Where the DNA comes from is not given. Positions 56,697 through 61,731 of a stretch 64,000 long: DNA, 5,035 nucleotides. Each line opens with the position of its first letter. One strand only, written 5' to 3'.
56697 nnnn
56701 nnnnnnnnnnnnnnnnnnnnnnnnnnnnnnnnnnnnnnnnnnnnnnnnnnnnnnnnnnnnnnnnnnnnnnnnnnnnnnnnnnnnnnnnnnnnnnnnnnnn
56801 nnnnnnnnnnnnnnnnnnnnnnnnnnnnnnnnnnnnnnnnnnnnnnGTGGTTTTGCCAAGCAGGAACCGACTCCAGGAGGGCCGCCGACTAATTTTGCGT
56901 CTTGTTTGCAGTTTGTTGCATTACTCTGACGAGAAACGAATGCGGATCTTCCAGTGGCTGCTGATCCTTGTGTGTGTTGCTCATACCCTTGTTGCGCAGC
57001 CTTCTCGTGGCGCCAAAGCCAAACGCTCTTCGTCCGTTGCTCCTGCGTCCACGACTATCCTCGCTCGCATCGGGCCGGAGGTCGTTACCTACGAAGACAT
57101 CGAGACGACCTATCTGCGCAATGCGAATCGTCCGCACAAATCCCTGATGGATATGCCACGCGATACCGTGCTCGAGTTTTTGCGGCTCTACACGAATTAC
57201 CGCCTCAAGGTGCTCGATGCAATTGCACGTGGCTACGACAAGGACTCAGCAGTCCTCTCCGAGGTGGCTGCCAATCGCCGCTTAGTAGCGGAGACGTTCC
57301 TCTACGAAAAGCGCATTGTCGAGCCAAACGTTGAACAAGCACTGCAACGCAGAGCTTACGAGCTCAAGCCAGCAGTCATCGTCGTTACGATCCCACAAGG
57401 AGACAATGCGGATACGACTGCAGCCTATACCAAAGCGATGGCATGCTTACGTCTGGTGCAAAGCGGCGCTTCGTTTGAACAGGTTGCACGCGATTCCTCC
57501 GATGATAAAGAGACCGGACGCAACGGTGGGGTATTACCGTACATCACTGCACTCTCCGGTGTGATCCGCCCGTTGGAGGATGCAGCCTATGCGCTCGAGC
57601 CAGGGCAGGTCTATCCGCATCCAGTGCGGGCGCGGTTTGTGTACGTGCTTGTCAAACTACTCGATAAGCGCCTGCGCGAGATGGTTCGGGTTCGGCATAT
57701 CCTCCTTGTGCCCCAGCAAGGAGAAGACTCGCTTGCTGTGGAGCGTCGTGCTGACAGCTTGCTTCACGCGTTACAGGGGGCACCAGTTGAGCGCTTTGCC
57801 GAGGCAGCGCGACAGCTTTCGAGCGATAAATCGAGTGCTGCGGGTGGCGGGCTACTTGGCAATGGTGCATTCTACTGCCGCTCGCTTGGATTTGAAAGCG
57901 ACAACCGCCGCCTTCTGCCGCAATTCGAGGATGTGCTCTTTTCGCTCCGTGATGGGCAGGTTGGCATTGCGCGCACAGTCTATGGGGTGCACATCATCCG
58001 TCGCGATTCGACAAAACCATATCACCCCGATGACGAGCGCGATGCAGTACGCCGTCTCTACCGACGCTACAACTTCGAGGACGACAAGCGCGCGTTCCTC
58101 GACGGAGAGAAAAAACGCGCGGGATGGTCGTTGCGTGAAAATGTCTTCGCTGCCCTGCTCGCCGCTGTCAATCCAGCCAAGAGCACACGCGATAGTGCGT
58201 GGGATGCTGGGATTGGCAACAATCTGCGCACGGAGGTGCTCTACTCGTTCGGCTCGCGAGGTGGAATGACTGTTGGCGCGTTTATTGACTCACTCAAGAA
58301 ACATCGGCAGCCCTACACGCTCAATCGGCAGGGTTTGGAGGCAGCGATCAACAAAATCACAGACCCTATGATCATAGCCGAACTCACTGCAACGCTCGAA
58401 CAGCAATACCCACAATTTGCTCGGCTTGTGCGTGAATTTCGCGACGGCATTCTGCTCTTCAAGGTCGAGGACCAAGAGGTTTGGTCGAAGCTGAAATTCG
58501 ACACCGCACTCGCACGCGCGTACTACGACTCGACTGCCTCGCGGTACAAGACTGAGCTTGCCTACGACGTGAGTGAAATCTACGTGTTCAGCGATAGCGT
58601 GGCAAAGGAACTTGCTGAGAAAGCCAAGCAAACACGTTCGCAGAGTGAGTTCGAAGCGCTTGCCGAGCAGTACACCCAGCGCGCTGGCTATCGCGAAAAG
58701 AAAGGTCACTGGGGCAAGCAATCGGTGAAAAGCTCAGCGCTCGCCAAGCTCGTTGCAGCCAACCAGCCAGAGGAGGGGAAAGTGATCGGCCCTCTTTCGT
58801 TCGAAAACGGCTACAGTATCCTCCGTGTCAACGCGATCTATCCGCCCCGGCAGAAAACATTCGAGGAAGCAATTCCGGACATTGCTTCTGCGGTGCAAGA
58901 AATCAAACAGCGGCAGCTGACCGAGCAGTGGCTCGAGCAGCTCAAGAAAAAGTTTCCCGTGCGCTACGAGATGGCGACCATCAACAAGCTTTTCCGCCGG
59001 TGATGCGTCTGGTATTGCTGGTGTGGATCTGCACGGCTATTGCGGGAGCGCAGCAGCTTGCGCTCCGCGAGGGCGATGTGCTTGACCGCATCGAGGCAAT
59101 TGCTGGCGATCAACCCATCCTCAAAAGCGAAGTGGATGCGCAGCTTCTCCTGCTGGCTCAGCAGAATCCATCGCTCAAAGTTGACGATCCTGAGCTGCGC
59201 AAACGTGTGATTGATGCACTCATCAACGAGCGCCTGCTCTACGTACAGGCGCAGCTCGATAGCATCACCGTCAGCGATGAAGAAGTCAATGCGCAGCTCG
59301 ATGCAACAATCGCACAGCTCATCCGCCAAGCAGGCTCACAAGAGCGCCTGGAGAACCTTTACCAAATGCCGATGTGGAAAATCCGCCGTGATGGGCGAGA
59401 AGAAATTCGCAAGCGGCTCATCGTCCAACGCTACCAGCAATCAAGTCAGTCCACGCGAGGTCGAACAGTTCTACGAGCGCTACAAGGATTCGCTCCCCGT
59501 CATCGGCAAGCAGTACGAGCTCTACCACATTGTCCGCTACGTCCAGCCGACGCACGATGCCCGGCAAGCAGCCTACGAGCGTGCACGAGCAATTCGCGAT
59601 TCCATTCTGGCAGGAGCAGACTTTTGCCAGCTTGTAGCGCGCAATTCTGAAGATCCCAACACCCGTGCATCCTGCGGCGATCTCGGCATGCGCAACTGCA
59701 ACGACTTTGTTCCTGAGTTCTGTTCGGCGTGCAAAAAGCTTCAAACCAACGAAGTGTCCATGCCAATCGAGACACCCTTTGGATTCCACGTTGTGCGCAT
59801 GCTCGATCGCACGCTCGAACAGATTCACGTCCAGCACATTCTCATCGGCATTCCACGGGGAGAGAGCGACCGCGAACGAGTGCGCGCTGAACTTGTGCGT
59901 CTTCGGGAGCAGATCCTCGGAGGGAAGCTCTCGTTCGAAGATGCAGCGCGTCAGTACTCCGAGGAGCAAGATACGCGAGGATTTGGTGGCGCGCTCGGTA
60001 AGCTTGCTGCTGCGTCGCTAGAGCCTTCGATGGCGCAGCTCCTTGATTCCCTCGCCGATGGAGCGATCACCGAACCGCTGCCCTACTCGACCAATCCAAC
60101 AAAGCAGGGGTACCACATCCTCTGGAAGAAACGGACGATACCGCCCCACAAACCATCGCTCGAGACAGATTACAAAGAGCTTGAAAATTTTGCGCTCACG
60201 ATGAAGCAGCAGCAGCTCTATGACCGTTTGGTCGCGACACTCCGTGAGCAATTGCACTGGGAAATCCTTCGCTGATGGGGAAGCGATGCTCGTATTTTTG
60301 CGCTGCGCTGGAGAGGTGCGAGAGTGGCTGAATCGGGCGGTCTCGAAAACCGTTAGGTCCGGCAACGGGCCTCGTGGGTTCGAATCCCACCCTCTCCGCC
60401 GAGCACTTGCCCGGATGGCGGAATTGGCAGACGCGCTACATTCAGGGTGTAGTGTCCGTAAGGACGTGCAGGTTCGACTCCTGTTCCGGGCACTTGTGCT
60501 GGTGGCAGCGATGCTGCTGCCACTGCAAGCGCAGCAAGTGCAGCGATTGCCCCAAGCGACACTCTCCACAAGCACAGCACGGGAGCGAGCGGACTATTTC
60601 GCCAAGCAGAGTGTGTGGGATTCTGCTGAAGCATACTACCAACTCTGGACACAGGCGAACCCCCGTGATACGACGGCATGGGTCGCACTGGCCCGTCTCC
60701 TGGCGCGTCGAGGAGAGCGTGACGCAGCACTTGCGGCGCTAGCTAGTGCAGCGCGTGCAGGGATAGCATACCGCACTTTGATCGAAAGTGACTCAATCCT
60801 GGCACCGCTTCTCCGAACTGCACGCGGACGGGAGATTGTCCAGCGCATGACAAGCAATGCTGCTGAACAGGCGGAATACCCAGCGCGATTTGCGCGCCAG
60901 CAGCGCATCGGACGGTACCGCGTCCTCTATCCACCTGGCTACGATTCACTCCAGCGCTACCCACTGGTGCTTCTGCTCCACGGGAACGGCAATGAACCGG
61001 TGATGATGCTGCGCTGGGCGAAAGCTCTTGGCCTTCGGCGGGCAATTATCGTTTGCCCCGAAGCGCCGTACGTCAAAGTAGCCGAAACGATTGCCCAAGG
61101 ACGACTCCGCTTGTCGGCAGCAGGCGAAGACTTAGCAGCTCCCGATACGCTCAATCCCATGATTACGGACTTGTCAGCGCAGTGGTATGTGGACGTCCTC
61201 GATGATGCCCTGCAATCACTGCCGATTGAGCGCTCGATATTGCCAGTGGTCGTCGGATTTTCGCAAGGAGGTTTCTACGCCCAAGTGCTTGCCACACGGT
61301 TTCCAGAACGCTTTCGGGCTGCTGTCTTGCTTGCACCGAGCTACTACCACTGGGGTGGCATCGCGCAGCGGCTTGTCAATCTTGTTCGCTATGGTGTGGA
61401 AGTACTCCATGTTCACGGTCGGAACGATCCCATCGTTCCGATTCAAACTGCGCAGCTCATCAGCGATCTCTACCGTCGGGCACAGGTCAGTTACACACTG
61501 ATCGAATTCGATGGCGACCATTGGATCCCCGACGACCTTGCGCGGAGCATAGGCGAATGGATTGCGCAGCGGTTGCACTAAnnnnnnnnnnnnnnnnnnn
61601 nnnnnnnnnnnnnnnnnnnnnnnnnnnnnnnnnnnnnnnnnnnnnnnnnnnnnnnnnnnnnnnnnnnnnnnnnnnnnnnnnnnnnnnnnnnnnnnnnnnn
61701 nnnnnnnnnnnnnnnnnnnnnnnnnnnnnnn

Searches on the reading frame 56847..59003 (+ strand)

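Call 58: search_protein_families(library=pfam, proteins=[window:56847-59003:+], max_evalue=0.0001)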
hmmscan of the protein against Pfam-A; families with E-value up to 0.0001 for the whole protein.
window:56847-59003:+ (718 aa): 3 families
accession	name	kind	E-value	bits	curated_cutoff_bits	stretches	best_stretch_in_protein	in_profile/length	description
PF00639.27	Rotamase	-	1.3e-36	125.9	21.7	3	180-272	4-96/97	PPIC-type PPIASE domain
PF13616.12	Rotamase_3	-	1.5e-30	106.6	22.5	2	267-385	2-111/116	PPIC-type PPIASE domain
PF13145.12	Rotamase_2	-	2.3e-22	80.5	27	1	556-675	6-119/121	PPIC-type PPIASE domain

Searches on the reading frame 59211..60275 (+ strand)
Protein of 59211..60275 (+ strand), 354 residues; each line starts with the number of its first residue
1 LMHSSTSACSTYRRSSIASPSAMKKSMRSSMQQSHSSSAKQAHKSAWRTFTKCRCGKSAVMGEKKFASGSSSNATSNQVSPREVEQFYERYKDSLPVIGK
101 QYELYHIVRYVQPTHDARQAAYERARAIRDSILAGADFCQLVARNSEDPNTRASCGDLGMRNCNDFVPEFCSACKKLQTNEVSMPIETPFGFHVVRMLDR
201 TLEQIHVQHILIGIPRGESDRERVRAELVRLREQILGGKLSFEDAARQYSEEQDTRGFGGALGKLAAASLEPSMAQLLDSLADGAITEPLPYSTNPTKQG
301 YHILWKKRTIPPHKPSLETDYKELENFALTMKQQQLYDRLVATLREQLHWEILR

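Call 58: search_protein_families(library=pfam, proteins=[window:59211-60275:+], max_evalue=0.0001)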
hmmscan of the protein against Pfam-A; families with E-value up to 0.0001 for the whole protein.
window:59211-60275:+ (354 aa): 3 families
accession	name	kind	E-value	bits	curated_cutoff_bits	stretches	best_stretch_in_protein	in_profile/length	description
PF00639.27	Rotamase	-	4.8e-38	130.5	21.7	2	106-197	1-95/97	PPIC-type PPIASE domain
PF13616.12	Rotamase_3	-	2.1e-26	93.2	22.5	2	105-200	19-115/116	PPIC-type PPIASE domain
PF13145.12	Rotamase_2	-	8.8e-12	46.3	27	1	79-201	1-109/121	PPIC-type PPIASE domain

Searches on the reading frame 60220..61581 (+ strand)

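Call 58: search_protein_families(library=pfam, proteins=[window:60220-61581:+], max_evalue=0.0001)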
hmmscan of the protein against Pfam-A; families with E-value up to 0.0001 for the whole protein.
window:60220-61581:+ (453 aa): 6 families
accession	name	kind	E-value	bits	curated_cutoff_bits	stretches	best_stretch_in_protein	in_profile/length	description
PF00561.26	Abhydrolase_1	-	5.2e-11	43.1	25.8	1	248-378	1-109/245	alpha/beta hydrolase fold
PF02230.22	Abhydrolase_2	-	5.4e-10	39.9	23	1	248-448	15-213/217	Phospholipase/Carboxylesterase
PF03959.19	FSH1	-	1.9e-08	34.7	21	1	343-439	104-204/211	Serine hydrolase (FSH1)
PF00756.26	Esterase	-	2.4e-08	34.5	22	1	234-379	11-158/251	Putative esterase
PF00326.27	Peptidase_S9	-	1.8e-06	28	22.6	0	343-375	67-99/213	Prolyl oligopeptidase family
PF12697.13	Abhydrolase_6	-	2.9e-05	25.3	26.3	1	250-390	1-110/217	Alpha/beta hydrolase family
